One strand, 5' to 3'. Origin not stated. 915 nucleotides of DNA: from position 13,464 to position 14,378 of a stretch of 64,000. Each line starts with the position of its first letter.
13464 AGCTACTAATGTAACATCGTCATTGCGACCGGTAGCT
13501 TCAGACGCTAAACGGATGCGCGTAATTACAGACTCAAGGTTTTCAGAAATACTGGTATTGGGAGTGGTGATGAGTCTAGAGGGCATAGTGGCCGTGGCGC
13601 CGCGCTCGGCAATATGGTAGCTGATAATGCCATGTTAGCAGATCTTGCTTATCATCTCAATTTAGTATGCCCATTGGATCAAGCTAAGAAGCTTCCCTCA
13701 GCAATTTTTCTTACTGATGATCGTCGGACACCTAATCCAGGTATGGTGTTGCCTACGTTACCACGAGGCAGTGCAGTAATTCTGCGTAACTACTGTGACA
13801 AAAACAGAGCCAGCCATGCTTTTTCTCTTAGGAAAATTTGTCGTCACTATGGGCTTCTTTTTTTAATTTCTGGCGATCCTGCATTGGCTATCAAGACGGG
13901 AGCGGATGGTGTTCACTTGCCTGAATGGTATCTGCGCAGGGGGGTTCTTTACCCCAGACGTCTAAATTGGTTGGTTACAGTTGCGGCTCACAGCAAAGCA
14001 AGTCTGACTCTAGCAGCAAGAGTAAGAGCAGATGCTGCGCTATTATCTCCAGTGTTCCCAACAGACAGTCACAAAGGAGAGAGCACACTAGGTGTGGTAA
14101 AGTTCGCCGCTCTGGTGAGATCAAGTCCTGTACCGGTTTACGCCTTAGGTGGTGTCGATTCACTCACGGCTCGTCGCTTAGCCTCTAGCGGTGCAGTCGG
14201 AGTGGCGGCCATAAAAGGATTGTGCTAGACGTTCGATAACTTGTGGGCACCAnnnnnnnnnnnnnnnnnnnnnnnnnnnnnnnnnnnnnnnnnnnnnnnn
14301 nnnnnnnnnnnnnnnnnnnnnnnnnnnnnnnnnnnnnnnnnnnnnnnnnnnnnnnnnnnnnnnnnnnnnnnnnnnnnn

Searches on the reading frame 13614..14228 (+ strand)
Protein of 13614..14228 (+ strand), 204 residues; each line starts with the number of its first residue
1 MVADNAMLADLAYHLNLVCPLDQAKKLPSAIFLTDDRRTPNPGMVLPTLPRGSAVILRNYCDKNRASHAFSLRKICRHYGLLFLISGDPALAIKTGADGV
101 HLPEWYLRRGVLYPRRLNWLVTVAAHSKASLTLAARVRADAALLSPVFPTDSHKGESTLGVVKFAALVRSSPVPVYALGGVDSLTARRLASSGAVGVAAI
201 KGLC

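Call 3: search_protein_families(library=pfam, proteins=[window:13614-14228:+], max_evalue=0.1)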
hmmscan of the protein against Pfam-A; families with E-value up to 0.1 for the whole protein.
window:13614-14228:+ (204 aa): 1 family
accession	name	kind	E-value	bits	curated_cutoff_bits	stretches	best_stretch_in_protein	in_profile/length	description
PF02581.23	TMP-TENI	-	2e-26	92.9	27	1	53-202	27-179/180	Thiamine monophosphate synthase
